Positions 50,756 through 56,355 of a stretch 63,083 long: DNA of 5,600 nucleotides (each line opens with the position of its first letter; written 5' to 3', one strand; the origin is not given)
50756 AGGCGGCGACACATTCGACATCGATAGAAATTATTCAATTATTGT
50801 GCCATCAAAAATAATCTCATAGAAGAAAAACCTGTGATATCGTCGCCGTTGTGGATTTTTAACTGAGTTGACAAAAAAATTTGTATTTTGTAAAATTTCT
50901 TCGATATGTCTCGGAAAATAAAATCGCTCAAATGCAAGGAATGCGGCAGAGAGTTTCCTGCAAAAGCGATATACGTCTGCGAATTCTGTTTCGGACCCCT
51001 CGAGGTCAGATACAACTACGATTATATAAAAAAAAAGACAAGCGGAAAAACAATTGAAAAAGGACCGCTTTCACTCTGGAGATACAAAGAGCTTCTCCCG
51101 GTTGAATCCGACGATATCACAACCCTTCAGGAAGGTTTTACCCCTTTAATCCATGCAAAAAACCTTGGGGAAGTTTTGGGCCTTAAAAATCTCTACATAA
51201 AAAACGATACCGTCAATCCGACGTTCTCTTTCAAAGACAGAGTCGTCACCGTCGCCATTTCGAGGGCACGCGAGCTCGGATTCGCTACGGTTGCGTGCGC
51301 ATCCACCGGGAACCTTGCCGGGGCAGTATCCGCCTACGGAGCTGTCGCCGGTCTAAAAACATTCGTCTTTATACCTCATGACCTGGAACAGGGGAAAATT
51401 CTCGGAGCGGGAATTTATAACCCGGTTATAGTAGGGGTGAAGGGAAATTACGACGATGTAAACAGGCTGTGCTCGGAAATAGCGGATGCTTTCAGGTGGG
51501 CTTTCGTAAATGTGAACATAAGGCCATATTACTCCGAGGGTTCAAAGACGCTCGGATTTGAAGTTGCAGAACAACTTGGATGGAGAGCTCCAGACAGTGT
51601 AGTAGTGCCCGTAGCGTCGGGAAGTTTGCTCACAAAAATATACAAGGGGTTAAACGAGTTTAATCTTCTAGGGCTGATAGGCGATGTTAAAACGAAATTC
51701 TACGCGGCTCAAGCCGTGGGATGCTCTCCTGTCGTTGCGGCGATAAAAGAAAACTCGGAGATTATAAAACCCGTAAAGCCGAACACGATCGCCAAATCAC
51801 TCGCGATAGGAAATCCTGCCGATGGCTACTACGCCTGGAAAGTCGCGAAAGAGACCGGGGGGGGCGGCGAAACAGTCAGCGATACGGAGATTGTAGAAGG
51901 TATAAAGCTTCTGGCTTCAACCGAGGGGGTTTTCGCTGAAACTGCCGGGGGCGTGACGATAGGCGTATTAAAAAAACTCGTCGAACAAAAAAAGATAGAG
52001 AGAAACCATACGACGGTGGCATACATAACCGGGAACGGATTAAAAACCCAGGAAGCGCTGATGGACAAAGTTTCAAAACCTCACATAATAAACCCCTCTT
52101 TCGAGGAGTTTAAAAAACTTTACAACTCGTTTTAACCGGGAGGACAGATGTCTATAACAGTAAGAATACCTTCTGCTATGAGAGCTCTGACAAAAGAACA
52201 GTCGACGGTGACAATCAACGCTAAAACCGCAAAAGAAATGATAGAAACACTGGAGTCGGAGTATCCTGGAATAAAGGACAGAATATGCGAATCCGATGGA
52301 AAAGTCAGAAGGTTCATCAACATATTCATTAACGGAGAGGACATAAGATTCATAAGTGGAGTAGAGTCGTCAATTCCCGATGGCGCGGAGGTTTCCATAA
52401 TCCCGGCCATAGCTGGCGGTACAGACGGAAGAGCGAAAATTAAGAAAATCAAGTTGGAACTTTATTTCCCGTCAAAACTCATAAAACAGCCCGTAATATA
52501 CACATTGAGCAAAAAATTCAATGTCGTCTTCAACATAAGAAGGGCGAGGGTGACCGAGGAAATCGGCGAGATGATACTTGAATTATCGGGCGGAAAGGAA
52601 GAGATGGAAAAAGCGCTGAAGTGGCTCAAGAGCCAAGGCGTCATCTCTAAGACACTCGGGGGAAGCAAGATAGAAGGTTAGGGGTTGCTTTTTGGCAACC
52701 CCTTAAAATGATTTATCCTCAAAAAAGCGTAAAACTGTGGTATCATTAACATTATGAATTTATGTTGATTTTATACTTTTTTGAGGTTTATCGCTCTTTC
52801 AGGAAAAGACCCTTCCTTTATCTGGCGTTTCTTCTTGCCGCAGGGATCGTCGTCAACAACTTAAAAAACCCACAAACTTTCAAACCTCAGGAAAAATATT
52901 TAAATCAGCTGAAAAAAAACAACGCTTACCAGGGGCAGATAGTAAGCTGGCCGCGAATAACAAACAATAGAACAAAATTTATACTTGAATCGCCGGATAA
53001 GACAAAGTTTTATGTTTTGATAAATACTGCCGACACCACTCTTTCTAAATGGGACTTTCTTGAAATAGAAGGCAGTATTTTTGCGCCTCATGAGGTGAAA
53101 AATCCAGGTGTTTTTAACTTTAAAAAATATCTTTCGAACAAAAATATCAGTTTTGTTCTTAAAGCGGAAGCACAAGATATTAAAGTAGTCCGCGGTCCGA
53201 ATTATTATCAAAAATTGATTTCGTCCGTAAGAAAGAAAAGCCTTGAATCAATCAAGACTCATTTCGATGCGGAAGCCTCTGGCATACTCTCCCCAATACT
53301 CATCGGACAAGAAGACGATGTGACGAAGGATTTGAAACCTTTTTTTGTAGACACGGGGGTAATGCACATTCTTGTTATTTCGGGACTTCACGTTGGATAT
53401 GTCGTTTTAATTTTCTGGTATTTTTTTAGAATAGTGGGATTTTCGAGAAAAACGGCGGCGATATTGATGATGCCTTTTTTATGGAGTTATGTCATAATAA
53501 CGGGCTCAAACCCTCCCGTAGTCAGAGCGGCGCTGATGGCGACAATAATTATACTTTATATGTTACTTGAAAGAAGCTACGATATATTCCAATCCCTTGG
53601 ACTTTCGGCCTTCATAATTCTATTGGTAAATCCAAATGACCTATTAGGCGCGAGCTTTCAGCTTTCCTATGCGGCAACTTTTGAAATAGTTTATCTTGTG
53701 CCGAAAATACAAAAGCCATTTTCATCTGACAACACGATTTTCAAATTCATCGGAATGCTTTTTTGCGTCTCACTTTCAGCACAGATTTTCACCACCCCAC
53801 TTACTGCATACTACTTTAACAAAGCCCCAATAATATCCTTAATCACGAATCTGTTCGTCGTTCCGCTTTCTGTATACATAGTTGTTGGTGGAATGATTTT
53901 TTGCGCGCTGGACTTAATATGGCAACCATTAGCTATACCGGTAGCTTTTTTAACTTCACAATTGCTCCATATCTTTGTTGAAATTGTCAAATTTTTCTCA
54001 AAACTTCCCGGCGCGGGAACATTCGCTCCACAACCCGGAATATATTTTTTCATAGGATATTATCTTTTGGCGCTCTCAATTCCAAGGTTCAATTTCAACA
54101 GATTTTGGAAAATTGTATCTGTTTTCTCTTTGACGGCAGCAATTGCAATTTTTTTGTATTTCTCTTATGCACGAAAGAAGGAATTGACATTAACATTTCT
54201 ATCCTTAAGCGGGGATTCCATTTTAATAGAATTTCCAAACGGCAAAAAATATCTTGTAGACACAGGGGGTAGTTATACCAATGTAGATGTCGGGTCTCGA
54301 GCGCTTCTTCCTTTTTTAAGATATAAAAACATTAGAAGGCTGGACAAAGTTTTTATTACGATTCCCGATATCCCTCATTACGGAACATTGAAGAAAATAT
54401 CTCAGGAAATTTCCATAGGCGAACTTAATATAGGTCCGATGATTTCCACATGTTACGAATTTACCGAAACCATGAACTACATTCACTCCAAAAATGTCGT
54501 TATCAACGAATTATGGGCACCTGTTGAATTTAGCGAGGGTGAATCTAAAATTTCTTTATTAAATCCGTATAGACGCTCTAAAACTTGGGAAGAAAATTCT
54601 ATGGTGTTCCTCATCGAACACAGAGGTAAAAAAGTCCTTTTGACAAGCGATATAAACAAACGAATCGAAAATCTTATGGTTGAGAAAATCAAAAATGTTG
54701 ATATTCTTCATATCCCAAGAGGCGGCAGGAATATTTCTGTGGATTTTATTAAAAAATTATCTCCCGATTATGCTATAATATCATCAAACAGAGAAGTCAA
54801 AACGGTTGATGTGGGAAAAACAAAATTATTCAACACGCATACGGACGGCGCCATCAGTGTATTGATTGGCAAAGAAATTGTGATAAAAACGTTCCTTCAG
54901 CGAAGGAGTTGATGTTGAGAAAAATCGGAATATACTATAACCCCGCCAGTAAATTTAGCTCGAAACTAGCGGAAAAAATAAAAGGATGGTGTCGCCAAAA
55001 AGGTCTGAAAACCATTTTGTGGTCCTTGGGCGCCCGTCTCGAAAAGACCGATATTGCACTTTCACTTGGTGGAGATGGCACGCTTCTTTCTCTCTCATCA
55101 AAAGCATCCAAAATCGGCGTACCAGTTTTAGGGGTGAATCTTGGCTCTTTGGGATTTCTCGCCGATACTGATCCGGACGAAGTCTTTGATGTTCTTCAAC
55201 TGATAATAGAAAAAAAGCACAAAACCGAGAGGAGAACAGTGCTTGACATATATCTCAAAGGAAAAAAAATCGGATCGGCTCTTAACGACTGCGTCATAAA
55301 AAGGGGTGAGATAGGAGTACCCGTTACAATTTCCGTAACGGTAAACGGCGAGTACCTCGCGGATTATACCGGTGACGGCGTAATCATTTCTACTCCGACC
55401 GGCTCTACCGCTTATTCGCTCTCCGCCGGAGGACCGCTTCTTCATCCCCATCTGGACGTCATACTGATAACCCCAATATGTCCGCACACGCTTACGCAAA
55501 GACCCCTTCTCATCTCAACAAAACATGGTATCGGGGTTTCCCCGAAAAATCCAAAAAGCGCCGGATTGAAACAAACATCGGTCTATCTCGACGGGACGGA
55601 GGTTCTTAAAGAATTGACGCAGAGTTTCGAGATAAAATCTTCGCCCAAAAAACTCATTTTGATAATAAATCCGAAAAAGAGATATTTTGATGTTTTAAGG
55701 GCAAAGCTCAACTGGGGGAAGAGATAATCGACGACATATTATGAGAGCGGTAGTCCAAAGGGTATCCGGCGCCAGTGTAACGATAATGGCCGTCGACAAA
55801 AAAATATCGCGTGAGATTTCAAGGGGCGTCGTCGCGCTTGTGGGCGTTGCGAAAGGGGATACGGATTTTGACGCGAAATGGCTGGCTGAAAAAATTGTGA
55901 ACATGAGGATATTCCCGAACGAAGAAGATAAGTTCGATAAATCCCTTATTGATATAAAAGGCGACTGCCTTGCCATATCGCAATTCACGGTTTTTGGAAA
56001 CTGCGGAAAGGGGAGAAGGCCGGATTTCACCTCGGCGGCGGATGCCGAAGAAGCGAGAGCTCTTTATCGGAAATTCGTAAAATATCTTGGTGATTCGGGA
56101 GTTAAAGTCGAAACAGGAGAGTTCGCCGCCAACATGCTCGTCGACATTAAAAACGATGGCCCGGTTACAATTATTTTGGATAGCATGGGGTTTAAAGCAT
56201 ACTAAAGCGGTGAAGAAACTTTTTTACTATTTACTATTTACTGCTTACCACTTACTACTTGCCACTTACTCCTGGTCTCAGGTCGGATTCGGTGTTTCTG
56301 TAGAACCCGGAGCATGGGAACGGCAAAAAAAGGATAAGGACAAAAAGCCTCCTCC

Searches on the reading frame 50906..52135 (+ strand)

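Call 80: search_protein_families(library=pfam, proteins=[window:50906-52135:+], max_evalue=0.001)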
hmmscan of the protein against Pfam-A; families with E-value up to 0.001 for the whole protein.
window:50906-52135:+ (409 aa): 2 families
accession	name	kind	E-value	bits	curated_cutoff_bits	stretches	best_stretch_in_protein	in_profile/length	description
PF00291.31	PALP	-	1.7e-68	231.6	35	1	73-376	2-295/295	Pyridoxal-phosphate dependent enzyme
PF05810.19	NinF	-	6.1e-08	32.9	27.5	1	9-33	1-25/25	NinF protein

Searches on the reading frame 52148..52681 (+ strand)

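Call 80: search_protein_families(library=pfam, proteins=[window:52148-52681:+], max_evalue=0.001)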
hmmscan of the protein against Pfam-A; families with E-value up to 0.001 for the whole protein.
window:52148-52681:+ (177 aa): 2 families
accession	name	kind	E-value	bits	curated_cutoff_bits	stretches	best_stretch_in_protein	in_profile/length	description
PF09383.16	NIL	-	4.1e-16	59.1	24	1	103-165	3-69/73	NIL domain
PF02597.26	ThiS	-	3.8e-12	47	22.5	1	5-91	1-76/76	ThiS family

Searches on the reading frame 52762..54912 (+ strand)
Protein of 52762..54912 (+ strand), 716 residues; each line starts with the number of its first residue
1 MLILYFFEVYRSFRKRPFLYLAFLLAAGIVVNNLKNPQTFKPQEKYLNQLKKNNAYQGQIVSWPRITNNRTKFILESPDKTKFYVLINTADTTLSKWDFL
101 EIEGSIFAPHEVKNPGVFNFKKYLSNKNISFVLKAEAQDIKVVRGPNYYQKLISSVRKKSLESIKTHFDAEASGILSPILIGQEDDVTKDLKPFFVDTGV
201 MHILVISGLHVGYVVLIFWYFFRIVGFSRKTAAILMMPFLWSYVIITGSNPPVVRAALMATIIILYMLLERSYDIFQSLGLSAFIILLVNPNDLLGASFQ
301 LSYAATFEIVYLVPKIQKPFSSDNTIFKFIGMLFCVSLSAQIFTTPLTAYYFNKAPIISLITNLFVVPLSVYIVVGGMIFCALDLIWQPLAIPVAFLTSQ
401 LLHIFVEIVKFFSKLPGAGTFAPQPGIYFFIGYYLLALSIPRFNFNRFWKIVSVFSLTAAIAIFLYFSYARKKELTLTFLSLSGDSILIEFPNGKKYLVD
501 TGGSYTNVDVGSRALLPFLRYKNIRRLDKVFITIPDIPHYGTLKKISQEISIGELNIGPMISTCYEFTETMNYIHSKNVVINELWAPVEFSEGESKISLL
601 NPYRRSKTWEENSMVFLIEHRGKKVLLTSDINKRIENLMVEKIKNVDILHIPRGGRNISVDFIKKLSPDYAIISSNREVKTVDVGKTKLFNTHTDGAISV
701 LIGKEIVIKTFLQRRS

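Call 80: search_protein_families(library=pfam, proteins=[window:52762-54912:+], max_evalue=0.001)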
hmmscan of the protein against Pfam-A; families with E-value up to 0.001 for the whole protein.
window:52762-54912:+ (716 aa): 3 families
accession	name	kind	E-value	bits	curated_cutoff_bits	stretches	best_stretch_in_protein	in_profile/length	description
PF03772.21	Competence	-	6.9e-61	206.4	23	1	180-439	2-262/270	Competence protein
PF13567.11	DUF4131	-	4.8e-15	56.1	31.6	1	3-138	19-162/165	Domain of unknown function (DUF4131)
PF00753.33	Lactamase_B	-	4.4e-05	24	22.7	1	483-552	5-69/196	Metallo-beta-lactamase superfamily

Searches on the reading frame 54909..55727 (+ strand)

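Call 80: search_protein_families(library=pfam, proteins=[window:54909-55727:+], max_evalue=0.001)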
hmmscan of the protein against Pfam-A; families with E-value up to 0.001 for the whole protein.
window:54909-55727:+ (272 aa): 2 families
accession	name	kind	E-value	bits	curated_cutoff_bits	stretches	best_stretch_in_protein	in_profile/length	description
PF20143.4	NAD_kinase_C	-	1.2e-29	103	23.7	1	125-248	1-120/126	ATP-NAD kinase C-terminal domain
PF01513.26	NAD_kinase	-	5.6e-15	56.2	25.5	1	45-102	71-128/130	ATP-NAD kinase N-terminal domain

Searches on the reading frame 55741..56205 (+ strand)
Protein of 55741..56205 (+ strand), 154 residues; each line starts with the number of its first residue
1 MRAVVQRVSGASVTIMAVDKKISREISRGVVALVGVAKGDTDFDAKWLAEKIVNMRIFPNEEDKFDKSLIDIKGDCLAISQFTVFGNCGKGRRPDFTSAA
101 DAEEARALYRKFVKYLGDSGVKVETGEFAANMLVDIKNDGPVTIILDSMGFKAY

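Call 80: search_protein_families(library=pfam, proteins=[window:55741-56205:+], max_evalue=0.001)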
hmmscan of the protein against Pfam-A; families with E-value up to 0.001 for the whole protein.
window:55741-56205:+ (154 aa): 1 family
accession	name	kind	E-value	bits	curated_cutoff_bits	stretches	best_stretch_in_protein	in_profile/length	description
PF02580.21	Tyr_Deacylase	-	1.9e-51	174.6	25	1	2-147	1-144/144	D-Tyr-tRNA(Tyr) deacylase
